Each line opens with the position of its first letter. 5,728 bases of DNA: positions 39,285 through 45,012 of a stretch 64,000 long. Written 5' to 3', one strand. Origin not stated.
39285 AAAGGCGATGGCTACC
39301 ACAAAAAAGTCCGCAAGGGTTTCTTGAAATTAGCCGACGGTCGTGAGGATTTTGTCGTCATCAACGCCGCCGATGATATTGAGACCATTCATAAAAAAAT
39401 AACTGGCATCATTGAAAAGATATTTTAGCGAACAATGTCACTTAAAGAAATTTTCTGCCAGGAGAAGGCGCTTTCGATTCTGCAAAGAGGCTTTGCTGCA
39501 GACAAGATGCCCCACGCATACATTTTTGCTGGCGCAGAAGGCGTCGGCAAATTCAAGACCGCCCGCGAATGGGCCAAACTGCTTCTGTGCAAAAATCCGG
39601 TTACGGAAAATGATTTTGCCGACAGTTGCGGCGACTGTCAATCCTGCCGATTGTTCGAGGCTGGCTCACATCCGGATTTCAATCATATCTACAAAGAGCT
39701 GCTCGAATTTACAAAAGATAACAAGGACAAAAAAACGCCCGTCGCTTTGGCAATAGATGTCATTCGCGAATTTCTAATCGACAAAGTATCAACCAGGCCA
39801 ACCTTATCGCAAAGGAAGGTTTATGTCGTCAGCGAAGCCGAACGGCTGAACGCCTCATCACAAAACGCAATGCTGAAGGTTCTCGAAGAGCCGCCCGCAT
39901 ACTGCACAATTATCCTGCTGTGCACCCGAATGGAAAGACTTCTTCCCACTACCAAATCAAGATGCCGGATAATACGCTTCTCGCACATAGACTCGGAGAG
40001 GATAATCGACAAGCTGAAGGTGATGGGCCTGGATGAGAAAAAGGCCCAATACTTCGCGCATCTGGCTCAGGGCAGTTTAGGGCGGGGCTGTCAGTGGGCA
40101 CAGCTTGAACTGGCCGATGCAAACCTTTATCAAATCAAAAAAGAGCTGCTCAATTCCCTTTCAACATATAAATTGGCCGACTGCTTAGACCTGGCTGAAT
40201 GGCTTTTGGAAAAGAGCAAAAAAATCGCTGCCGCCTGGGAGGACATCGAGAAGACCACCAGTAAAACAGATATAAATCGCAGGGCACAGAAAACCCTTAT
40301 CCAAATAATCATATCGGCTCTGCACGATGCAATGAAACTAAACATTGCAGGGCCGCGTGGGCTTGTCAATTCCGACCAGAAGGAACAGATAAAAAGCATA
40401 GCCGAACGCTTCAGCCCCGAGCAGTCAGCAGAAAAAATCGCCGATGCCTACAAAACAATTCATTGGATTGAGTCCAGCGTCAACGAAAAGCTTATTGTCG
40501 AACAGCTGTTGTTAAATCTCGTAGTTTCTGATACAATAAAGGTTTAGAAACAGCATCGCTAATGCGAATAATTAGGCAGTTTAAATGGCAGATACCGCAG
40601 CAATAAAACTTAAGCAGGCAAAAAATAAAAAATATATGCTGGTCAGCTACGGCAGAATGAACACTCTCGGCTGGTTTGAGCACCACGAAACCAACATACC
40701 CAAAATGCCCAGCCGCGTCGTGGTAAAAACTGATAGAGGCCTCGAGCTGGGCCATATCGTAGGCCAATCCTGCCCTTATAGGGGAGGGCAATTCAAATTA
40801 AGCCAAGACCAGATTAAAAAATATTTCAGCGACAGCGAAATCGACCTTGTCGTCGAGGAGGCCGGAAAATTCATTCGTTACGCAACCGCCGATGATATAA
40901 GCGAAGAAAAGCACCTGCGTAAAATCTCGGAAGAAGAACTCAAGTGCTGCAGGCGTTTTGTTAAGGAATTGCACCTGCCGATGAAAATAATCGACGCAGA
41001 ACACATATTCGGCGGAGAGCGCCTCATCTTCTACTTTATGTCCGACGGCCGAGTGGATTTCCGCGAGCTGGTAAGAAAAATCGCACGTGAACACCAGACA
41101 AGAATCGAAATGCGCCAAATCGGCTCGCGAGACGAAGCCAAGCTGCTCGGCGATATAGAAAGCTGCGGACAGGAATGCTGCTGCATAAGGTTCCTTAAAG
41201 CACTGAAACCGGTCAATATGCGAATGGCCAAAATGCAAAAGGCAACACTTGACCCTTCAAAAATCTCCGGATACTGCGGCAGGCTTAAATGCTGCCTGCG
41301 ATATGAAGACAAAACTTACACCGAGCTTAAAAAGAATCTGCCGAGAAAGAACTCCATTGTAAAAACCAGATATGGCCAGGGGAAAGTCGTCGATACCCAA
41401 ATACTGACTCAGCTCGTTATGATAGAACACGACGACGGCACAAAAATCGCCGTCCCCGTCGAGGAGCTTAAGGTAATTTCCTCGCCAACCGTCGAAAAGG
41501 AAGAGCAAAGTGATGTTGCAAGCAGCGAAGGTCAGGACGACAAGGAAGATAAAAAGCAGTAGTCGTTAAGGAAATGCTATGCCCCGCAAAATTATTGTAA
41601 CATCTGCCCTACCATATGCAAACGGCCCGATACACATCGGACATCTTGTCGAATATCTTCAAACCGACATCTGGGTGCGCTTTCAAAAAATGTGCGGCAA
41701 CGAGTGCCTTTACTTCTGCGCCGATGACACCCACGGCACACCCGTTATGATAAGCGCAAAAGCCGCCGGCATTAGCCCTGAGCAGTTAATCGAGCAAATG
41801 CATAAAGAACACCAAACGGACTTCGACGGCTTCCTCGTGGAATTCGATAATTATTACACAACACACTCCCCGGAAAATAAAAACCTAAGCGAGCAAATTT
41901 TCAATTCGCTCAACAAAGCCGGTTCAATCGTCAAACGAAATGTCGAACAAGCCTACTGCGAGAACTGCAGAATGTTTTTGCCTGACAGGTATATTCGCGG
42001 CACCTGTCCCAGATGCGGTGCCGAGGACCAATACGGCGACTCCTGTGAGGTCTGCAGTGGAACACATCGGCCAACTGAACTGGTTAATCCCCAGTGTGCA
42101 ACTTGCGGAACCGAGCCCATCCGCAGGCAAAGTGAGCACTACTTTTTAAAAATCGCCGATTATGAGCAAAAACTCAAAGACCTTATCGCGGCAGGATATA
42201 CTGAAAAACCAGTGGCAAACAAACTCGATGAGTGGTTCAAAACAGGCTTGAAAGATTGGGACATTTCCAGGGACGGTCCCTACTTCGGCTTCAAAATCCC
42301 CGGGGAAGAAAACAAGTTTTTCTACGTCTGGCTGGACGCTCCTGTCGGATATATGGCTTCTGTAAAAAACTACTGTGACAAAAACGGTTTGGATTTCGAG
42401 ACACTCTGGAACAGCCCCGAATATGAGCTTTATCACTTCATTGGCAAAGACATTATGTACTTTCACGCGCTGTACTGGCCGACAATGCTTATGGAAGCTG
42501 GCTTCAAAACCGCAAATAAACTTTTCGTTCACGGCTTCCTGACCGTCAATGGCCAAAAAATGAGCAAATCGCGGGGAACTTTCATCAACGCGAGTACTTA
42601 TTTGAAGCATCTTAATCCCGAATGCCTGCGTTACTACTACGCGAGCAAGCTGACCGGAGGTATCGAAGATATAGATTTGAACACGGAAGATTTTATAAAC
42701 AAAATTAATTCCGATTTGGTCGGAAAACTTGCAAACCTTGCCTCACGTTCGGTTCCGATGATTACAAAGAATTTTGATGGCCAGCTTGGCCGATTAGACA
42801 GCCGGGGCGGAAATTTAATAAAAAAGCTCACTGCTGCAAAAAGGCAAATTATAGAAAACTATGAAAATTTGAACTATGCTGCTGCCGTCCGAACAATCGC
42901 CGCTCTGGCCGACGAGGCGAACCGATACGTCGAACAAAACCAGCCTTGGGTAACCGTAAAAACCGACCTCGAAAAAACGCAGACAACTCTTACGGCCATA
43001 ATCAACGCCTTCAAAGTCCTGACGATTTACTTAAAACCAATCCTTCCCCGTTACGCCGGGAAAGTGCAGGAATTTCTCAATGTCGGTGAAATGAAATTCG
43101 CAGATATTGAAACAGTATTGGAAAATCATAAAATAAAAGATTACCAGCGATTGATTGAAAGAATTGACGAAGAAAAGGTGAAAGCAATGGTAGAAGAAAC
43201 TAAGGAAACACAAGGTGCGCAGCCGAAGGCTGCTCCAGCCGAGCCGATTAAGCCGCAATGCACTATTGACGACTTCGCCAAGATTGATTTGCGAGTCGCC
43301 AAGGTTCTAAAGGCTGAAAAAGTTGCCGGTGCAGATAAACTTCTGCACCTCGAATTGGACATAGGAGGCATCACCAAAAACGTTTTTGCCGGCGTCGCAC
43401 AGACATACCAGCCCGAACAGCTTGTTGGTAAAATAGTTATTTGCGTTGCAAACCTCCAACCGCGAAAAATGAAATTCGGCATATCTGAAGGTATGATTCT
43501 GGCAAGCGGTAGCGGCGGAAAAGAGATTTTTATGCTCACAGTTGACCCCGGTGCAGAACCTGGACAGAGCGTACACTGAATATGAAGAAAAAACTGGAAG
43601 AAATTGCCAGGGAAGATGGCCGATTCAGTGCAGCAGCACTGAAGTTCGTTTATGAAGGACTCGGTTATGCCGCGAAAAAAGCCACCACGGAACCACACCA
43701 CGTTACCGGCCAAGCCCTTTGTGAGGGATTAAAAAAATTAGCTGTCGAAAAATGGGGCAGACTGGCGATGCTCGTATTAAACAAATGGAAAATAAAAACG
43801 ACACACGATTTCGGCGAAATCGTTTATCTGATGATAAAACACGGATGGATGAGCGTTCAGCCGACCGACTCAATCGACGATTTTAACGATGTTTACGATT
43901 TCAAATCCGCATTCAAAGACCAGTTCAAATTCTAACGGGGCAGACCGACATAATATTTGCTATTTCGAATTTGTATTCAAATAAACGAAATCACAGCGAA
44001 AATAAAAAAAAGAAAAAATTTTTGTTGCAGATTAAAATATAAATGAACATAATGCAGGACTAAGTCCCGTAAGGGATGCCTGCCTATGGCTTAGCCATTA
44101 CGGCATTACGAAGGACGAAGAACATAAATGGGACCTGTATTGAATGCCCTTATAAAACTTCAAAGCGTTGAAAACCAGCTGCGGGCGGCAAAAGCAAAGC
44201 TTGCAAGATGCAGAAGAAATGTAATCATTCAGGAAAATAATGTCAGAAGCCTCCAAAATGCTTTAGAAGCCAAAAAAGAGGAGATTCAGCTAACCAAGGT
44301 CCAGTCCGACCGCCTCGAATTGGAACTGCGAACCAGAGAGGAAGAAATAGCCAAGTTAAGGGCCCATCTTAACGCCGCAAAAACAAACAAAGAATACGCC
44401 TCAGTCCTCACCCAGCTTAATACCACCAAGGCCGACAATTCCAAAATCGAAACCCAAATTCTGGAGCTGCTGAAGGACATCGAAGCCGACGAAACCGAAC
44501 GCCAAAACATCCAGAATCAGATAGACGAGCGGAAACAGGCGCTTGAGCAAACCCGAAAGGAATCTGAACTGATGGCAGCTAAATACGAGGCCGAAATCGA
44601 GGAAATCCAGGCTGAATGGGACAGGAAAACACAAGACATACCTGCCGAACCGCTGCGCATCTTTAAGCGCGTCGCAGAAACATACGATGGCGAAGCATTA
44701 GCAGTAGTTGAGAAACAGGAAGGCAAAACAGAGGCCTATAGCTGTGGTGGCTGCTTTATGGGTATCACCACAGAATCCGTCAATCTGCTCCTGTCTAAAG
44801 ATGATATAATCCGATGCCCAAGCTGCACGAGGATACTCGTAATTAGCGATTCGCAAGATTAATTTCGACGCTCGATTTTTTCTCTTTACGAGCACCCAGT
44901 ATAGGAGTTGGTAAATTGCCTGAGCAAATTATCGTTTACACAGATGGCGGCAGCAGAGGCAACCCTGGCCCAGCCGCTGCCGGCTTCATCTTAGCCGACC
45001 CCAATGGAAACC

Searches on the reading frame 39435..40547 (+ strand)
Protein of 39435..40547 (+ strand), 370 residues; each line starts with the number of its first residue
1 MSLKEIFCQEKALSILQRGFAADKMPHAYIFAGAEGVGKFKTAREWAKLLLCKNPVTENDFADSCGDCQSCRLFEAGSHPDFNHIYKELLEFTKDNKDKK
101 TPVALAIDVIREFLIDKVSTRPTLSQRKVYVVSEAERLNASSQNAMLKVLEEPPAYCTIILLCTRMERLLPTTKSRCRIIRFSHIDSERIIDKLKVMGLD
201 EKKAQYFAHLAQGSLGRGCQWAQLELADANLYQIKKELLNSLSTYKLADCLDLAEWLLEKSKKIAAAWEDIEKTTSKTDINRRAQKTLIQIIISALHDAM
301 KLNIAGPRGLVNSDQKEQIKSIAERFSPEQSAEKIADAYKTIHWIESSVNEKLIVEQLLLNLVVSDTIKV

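Call 24: search_protein_families(library=pfam, proteins=[window:39435-40547:+])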
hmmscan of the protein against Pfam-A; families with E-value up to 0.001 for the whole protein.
window:39435-40547:+ (370 aa): 2 families
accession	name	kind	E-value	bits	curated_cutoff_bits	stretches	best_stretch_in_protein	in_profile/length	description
PF13177.12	DNA_pol3_delta2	-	5.4e-46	156.9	27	1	9-185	2-160/161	DNA polymerase III, delta subunit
PF09115.15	DNApol3-delta_C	-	1e-07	32.8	21.7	1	285-362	36-115/117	DNA polymerase III, delta subunit, C terminal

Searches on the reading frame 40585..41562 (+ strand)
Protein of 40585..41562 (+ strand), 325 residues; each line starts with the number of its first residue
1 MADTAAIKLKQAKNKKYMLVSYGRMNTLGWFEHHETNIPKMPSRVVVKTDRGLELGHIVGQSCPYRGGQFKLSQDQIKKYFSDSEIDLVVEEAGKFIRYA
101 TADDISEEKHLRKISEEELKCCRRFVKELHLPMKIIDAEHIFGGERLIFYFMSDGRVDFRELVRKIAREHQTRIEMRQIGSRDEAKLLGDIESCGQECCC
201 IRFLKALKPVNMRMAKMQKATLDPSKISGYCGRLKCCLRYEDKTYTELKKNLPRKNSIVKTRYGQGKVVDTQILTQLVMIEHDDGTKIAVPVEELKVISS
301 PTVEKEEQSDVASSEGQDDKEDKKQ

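Call 24: search_protein_families(library=pfam, proteins=[window:40585-41562:+])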
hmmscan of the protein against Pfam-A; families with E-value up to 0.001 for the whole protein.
window:40585-41562:+ (325 aa): 1 family
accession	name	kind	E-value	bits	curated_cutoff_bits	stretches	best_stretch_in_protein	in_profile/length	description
PF04468.17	PSP1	-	2e-28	99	27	1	95-179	2-86/86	PSP1 C-terminal conserved region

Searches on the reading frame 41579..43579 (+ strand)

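Call 24: search_protein_families(library=pfam, proteins=[window:41579-43579:+])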
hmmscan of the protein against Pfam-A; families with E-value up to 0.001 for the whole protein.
window:41579-43579:+ (666 aa): 7 families
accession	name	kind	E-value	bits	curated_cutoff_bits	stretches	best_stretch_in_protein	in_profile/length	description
PF09334.17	tRNA-synt_1g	-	1e-151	505.6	20.1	1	6-391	2-390/391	tRNA synthetases class I (M)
PF01588.26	tRNA_bind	-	1.8e-24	86.1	27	1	571-663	1-95/96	Putative tRNA binding domain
PF00133.28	tRNA-synt_1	-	8.1e-18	64.8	22.7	1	7-241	27-244/414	tRNA synthetases class I (I, L, M and V)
PF19303.5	Anticodon_3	-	1.1e-09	38.8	23.5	1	408-533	9-139/152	Anticodon binding domain of methionyl tRNA ligase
PF01406.26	tRNA-synt_1e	-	9.6e-09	35.4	27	1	289-356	214-282/301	tRNA synthetases class I (C) catalytic domain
PF01921.24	tRNA-synt_1f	-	8.2e-06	25.4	27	0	321-357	276-313/360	tRNA synthetases class I (K)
PF08264.19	Anticodon_1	-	0.00011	22.5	25.1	1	413-497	4-87/148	Anticodon-binding domain of tRNA ligase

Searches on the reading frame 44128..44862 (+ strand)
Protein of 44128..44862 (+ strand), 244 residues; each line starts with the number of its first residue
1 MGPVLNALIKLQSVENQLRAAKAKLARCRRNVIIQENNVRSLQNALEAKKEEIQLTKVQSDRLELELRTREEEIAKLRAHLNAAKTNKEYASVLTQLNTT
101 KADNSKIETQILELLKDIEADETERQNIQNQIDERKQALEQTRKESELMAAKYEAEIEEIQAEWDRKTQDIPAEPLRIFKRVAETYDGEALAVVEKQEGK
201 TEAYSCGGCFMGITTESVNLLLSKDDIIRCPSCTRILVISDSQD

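Call 24: search_protein_families(library=pfam, proteins=[window:44128-44862:+])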
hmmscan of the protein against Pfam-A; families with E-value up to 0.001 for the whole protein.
window:44128-44862:+ (244 aa): 1 family
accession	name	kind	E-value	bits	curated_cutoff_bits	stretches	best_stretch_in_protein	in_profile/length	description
PF02591.20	Zn_ribbon_9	-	1.6e-10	41.3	29.1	1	205-237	1-33/33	C4-type zinc ribbon domain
